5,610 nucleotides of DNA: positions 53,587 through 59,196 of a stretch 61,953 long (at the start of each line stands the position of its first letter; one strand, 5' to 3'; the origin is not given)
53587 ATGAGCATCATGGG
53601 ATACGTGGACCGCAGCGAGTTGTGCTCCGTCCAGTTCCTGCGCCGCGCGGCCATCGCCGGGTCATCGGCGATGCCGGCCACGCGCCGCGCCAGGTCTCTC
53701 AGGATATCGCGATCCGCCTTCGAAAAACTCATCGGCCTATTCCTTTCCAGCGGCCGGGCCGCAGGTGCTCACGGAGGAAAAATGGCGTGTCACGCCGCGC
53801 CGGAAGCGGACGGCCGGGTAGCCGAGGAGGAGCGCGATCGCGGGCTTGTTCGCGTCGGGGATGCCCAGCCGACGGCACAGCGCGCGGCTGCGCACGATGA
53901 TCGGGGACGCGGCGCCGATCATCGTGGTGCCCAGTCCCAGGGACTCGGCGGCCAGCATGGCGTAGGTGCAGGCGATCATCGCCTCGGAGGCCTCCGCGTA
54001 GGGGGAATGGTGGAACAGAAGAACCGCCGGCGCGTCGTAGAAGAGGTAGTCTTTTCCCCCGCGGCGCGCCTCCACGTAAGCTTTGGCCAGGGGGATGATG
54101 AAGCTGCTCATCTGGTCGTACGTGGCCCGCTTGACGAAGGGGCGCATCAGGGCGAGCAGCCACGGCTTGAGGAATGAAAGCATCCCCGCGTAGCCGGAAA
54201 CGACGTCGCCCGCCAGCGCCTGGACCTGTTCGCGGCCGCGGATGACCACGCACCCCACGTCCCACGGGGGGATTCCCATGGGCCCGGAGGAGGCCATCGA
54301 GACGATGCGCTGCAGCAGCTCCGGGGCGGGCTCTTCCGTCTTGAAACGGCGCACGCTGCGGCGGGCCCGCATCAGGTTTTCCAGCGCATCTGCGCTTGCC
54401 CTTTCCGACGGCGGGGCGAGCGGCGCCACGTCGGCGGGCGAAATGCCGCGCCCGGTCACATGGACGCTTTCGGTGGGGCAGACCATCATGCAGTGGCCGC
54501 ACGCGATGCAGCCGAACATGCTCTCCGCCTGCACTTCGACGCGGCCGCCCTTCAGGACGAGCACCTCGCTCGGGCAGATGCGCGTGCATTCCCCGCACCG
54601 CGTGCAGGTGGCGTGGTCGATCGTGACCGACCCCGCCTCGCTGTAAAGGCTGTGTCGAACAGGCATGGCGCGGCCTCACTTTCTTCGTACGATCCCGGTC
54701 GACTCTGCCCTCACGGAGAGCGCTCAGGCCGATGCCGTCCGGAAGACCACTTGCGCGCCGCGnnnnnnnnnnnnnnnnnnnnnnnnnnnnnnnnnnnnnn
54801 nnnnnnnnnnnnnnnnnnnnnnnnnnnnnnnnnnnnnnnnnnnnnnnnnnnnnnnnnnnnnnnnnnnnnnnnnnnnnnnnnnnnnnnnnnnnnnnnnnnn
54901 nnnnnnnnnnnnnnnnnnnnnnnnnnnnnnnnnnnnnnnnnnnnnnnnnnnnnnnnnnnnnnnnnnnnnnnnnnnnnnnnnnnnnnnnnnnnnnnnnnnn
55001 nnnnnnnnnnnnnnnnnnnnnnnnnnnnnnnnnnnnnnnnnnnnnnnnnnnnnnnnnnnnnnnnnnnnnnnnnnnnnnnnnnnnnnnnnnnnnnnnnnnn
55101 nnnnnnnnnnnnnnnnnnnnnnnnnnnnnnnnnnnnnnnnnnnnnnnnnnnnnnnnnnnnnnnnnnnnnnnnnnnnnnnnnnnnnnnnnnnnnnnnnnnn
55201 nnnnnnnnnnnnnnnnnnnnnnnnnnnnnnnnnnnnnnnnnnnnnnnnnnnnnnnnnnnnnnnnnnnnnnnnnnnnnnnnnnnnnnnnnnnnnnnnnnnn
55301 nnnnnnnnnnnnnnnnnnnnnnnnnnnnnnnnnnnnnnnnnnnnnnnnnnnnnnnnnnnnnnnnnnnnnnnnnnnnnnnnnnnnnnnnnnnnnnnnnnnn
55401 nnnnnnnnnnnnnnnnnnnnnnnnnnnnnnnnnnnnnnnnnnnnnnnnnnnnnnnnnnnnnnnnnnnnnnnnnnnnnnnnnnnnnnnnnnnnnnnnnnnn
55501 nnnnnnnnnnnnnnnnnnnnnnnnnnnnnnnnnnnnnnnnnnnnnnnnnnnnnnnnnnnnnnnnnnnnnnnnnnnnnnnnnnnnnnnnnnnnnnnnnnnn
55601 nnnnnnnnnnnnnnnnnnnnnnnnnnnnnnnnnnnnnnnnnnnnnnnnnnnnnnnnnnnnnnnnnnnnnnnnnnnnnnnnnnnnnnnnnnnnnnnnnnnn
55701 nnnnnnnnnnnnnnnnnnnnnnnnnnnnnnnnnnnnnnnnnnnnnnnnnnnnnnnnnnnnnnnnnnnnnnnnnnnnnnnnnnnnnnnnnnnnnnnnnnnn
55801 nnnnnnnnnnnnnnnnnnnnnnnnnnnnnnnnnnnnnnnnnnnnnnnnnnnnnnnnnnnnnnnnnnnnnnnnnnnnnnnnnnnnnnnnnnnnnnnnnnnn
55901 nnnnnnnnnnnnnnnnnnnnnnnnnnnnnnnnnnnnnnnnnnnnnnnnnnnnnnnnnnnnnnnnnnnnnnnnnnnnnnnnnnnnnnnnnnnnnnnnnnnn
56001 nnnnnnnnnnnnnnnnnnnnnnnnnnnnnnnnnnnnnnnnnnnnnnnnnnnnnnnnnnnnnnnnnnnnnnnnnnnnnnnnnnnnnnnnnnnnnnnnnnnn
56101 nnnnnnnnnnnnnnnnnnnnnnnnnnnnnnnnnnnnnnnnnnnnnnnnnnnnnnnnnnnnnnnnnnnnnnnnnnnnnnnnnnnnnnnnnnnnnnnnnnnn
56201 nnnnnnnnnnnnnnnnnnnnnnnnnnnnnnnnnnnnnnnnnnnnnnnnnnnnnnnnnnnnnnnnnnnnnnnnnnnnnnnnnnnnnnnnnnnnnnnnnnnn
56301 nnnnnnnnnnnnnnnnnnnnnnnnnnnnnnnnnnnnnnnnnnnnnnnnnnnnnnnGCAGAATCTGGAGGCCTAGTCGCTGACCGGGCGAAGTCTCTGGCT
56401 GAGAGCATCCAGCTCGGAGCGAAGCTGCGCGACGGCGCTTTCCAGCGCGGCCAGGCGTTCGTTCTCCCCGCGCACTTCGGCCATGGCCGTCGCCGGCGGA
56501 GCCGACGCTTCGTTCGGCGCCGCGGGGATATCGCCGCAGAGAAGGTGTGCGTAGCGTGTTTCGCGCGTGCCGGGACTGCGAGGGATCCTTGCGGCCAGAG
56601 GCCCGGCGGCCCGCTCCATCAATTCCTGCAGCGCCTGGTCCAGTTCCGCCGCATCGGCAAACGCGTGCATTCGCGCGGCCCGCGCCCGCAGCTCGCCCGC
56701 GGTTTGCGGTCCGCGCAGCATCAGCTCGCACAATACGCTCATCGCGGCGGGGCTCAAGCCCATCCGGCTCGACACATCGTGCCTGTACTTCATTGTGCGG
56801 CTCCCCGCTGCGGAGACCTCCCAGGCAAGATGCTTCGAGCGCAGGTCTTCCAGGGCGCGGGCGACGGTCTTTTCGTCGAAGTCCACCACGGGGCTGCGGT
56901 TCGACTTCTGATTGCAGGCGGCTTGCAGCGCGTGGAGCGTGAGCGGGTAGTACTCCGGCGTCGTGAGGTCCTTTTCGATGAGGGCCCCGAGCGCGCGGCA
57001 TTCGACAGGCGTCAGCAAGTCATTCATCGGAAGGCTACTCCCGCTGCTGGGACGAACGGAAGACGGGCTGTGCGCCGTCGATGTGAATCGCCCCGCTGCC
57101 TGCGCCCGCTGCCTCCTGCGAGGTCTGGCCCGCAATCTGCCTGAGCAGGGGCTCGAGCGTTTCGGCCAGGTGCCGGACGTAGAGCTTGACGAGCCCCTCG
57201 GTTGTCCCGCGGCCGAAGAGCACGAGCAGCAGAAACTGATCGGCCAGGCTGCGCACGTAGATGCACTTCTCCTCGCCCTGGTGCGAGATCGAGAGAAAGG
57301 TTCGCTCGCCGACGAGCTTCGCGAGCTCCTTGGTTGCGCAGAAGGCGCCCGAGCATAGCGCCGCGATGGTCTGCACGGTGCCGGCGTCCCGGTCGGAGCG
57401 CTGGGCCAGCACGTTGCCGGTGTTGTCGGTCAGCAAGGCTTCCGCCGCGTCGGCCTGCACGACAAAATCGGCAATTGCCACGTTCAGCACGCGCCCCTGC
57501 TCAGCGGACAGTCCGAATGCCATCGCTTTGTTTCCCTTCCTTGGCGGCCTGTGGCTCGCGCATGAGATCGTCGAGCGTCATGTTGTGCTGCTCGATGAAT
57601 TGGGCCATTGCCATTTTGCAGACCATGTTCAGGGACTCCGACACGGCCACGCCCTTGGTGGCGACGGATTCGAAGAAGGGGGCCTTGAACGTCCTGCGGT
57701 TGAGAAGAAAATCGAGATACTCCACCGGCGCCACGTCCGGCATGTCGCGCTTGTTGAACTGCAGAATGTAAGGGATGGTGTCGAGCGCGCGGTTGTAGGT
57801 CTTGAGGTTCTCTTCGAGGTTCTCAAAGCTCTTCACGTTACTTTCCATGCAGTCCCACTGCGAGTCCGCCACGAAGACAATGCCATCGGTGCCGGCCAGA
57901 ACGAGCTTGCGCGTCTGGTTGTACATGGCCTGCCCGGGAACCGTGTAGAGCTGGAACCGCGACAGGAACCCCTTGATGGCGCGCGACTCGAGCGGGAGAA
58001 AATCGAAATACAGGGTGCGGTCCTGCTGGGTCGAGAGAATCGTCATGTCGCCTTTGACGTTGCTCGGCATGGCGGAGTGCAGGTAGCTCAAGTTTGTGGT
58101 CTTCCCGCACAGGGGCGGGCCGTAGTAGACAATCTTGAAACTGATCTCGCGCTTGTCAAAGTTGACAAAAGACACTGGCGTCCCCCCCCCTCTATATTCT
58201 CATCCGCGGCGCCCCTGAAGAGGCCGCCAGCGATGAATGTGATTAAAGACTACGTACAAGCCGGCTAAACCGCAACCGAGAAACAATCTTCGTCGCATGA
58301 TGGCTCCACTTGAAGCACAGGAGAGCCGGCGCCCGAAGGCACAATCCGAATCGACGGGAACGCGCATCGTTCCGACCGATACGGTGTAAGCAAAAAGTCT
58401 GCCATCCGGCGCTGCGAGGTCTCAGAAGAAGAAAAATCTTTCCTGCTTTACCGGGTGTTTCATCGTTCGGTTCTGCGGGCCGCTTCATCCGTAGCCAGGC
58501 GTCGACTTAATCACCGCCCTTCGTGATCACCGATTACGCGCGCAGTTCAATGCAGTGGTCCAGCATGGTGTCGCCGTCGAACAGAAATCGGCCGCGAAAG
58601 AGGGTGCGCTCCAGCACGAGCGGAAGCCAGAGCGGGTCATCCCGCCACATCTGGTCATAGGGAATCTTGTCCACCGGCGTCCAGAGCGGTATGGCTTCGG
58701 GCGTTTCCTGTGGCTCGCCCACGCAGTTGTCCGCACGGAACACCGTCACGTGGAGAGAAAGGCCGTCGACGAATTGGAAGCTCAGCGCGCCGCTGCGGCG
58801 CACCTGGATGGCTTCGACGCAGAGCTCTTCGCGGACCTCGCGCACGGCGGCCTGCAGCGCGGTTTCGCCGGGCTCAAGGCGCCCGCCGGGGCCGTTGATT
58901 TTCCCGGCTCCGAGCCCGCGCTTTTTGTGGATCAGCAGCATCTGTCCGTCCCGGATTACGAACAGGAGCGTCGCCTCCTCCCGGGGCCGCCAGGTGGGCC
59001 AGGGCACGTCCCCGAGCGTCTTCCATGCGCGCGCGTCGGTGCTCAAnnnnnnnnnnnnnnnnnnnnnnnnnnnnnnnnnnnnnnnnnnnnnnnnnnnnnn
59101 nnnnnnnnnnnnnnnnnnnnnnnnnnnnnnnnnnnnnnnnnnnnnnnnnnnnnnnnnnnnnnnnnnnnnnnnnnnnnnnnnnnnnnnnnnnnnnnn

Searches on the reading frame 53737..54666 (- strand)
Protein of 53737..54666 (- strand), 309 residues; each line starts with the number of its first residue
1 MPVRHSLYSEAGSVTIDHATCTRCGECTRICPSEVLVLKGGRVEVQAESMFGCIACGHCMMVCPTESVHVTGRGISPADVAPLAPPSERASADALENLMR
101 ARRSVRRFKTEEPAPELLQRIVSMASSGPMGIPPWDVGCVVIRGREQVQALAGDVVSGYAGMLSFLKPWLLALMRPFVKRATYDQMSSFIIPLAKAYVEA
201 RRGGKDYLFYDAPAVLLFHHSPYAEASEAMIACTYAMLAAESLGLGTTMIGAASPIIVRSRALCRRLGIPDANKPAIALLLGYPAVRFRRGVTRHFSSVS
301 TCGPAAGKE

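Call 62: search_protein_families(library=pfam, proteins=[window:53737-54666:-], max_evalue=0.0001)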
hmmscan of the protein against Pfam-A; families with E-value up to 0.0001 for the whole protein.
window:53737-54666:- (309 aa): 12 families
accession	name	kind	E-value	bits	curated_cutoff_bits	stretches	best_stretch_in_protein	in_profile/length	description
PF00881.29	Nitroreductase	-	2.9e-15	57.3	23.5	1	100-283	2-167/167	Nitroreductase family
PF13237.11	Fer4_10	-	1.9e-09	37.7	25.5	1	14-64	2-53/53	4Fe-4S dicluster domain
PF12837.12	Fer4_6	-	1.6e-08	34.5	25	1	14-35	2-23/24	4Fe-4S binding domain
PF12838.12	Fer4_7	-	3.9e-08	34.1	27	1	20-66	1-51/52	4Fe-4S dicluster domain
PF13187.11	Fer4_9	-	4.8e-08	33.4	27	1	21-66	2-50/52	4Fe-4S dicluster domain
PF00037.32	Fer4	-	5e-08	32.9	21.1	0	14-36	1-23/24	4Fe-4S binding domain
PF13484.11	Fer4_16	-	2.7e-07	31.7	30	0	20-42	1-21/66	4Fe-4S double cluster binding domain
PF13183.11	Fer4_8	-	3.5e-07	31.1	27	0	46-65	47-66/68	4Fe-4S dicluster domain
PF12797.12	Fer4_2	-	9.6e-07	28.8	24.5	0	14-33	3-22/22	4Fe-4S binding domain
PF14697.11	Fer4_21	-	1.6e-06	28.5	35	1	15-68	2-57/59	4Fe-4S dicluster domain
PF13534.11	Fer4_17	-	3.3e-05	24.8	22.2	0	46-65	39-58/61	4Fe-4S dicluster domain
PF12800.12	Fer4_4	-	4.9e-05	23.8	24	0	19-32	2-15/17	4Fe-4S binding domain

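Call 63: search_protein_families(library=ncbifam, proteins=[window:53737-54666:-], max_evalue=0.0001)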
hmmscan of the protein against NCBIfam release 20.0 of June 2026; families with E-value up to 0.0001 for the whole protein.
window:53737-54666:- (309 aa): 35 families (the best 25 are shown)
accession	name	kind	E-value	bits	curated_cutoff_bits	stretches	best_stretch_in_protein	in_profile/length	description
NF040864.1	HgcB_ferredoxin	equivalog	1.1e-10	41.1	99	1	12-71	7-64/93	mercury methylation ferredoxin HgcB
NF043039.1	HgcAB_like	equivalog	5.7e-09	36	285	1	11-68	292-349/350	HgcAB-like fusion protein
NF042909.1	FMH_DH_FwdF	exception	6e-09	35.4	375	1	12-75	250-318/336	tungsten-dependent formylmethanofuran dehydrogenase subunit FwdF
NF038196.1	ferrodoxin_EFR1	subfamily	1.5e-08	35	75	1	11-70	177-231/242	EFR1 family ferrodoxin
NF043069.1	T4HPD_activ_SAM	equivalog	2e-07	30.7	425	1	14-79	46-108/299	trans-4-hydroxy-L-proline dehydratase activase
TIGR02700.1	flavo_MJ0208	hypoth_equivalog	2.9e-07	30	251.35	1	15-69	144-195/234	dihydromethanopterin reductase (acceptor)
TIGR00402.1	napF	equivalog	3e-07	30.5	102.2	1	18-69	34-85/149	ferredoxin-type protein NapF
TIGR04395.1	cutC_activ_rSAM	equivalog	3.2e-07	29.9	360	1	14-73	49-108/309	choline TMA-lyase-activating enzyme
TIGR02476.1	BluB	equivalog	3.3e-07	29.9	150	0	91-140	5-56/205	5,6-dimethylbenzimidazole synthase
NF007013.0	PRK09477.1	equivalog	3.9e-07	29.5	234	1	10-72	212-278/286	quinol dehydrogenase ferredoxin subunit NapH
NF058577.1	FdxA_fam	equivalog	4.7e-07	29.9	65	1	20-66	8-51/52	4Fe-4S ferredoxin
NF006221.0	PRK08348.1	subfamily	7.1e-07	29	124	1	12-70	37-94/136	NADH-plastoquinone oxidoreductase subunit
NF005503.0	PRK07118.1-2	equivalog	9.2e-07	28.4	252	1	10-75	158-236/292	RnfABCDGE type electron transport complex subunit B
NF041778.1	hetero_SS_HdrA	equivalog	2.3e-06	25.7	1400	1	13-72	581-637/771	ferredoxin:CoB-CoM heterodisulfide reductase subunit HdrA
NF007382.0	PRK09898.1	equivalog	2.4e-06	27.2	213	1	8-70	143-200/208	ferredoxin-like protein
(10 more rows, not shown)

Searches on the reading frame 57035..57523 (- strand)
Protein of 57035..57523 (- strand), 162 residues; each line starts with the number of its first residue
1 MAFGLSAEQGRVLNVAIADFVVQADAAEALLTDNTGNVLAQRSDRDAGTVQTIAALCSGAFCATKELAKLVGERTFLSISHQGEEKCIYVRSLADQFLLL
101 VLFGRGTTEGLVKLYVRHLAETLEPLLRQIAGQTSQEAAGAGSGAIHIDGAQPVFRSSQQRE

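Call 62: search_protein_families(library=pfam, proteins=[window:57035-57523:-], max_evalue=0.0001)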
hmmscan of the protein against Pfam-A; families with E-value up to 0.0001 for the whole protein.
window:57035-57523:- (162 aa): 1 family
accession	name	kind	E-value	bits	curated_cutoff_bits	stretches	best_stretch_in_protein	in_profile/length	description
PF03259.23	Robl_LC7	-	1.5e-08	34.7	23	1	25-103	14-91/91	Roadblock/LC7 domain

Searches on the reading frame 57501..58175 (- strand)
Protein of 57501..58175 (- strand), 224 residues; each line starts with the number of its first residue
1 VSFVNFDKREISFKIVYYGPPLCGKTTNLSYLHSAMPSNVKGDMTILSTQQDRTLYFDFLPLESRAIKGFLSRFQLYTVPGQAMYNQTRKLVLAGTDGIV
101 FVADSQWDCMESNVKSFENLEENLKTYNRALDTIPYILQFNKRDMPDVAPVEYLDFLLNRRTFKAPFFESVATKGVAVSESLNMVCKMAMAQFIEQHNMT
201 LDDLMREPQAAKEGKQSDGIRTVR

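Call 62: search_protein_families(library=pfam, proteins=[window:57501-58175:-], max_evalue=0.0001)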
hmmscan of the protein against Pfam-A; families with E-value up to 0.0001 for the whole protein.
window:57501-58175:- (224 aa): 1 family
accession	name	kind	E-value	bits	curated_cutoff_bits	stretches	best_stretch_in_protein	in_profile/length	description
PF00071.28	Ras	-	1.7e-06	28.2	21.6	1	49-188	26-159/162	Ras family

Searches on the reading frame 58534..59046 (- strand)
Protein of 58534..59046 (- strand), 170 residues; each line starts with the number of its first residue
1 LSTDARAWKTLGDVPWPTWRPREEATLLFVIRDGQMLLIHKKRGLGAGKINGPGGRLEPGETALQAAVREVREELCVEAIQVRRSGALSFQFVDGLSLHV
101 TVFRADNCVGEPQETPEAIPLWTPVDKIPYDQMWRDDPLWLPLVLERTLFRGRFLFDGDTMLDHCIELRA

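Call 62: search_protein_families(library=pfam, proteins=[window:58534-59046:-], max_evalue=0.0001)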
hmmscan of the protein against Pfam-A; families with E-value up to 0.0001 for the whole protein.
window:58534-59046:- (170 aa): 1 family
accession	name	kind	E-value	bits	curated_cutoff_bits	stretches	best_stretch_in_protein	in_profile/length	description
PF00293.34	NUDIX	-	4.8e-14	52.9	21.1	1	25-140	5-130/134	NUDIX domain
